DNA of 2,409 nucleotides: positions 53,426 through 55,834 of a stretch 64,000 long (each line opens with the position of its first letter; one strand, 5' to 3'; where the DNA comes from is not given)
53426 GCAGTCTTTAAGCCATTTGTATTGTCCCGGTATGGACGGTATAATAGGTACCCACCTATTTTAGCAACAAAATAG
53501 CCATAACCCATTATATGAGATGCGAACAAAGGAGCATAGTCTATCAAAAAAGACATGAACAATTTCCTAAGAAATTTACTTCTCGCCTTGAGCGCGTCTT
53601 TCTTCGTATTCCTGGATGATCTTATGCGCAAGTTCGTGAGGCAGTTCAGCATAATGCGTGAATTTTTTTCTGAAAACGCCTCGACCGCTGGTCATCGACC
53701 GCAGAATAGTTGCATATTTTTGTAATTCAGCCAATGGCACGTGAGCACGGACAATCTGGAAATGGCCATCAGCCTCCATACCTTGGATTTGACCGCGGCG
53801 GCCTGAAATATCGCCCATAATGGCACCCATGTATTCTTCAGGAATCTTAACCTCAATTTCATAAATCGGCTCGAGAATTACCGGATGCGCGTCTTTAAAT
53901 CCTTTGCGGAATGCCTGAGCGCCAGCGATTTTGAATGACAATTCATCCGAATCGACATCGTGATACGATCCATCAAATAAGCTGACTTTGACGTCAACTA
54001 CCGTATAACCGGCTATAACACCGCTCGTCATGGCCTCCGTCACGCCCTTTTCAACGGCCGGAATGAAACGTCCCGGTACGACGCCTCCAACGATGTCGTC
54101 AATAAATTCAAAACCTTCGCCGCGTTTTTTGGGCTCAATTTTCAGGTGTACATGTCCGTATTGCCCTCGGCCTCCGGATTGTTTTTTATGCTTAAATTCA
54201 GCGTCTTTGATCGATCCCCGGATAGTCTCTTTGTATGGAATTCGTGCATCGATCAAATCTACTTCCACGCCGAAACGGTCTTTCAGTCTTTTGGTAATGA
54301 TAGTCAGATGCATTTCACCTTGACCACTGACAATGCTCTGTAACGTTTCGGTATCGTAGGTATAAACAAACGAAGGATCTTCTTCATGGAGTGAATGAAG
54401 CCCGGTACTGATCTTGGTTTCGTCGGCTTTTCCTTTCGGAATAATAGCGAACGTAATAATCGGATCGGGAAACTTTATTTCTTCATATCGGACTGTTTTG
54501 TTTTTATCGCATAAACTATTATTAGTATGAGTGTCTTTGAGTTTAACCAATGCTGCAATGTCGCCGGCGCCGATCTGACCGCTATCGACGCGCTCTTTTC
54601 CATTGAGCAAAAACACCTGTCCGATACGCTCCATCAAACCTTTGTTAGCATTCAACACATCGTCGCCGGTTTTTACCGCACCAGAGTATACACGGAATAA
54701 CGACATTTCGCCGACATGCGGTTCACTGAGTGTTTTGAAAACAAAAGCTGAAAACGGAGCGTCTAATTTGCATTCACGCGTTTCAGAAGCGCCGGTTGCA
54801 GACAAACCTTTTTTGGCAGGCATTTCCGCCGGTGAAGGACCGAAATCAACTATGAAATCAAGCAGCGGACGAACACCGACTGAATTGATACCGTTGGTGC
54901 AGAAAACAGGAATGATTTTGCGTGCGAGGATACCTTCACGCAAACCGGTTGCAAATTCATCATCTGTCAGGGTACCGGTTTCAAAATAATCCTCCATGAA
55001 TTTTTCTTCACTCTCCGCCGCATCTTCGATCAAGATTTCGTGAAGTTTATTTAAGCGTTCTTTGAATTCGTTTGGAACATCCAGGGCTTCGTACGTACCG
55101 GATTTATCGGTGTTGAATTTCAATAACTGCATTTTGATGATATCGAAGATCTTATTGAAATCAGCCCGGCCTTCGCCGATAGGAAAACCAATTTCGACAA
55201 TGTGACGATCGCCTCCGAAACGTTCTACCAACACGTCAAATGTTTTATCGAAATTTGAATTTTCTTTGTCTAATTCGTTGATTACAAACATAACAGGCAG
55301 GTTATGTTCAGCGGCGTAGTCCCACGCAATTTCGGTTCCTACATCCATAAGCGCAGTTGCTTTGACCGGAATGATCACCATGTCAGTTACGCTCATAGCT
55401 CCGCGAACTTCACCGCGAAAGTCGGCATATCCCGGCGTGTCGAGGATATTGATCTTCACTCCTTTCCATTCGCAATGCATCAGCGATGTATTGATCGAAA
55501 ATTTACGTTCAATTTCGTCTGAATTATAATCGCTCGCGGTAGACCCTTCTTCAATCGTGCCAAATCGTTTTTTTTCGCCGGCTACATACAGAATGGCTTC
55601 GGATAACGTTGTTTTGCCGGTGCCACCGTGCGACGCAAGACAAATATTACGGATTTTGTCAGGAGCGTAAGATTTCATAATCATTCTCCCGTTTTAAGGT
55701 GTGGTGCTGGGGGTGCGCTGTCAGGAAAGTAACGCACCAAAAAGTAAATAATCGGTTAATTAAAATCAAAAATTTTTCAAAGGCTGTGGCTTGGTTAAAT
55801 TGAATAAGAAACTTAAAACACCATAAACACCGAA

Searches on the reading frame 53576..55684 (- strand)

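Call 66: search_protein_families(library=ncbifam, proteins=[window:53576-55684:-], max_evalue=0.00001)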
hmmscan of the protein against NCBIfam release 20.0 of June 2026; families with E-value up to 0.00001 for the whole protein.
window:53576-55684:- (702 aa): 20 families
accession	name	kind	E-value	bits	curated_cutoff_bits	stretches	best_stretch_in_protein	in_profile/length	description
NF009381.0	PRK12740.1-5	subfamily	4.7e-269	894.5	583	1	3-697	1-689/692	elongation factor G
NF058620.1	EFG2_Bacteroid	exception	3.9e-210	699.9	1000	2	3-522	1-511/717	elongation factor G2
TIGR00484.1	EF-G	equivalog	7.2e-203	675.5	659.4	1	9-693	8-689/691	elongation factor G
NF009891.0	PRK13351.1-1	equivalog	1.3e-177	592.4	597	1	3-695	1-679/681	elongation factor G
NF009377.1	PRK12740.1-1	equivalog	2.1e-160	535.5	890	1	5-689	7-698/700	elongation factor G-like protein EF-G2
NF009379.0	PRK12740.1-3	equivalog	7e-150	500.8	513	1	10-694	7-671/674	elongation factor G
NF012153.1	tet_protect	equivalog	3.2e-81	273.4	775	1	13-678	2-614/614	tetracycline resistance ribosomal protection protein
TIGR00490.1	aEF-2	equivalog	4e-77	259.9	738.45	3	275-498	247-479/720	elongation factor EF-2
NF033148.1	tet_protect_M_W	exception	6.3e-51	173.5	1100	2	226-680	182-612/639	TetM/TetW/TetO/TetS family tetracycline resistance ribosomal protection protein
NF000120.3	47473_otr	exception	1.7e-49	169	900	2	217-671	176-606/608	tetracycline resistance ribosomal protection protein Otr(A)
NF009892.0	PRK13351.1-3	equivalog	3.7e-46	157.8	640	2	10-149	2-146/623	elongation factor G-like protein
TIGR01394.1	TypA_BipA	equivalog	1.2e-45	155.8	757.3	3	11-153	1-141/594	translational GTPase TypA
NF012154.0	tet_protect_Q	exception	2.7e-43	148.2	1425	2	309-679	248-612/638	tetracycline resistance ribosomal protection protein Tet(Q)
NF001964.0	PRK00741.1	equivalog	5.7e-43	147.1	473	1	10-480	11-465/529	peptide chain release factor 3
NF012155.1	tet_protect_M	exception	1.7e-41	142.2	1420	2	10-154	2-146/639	tetracycline resistance ribosomal protection protein Tet(M)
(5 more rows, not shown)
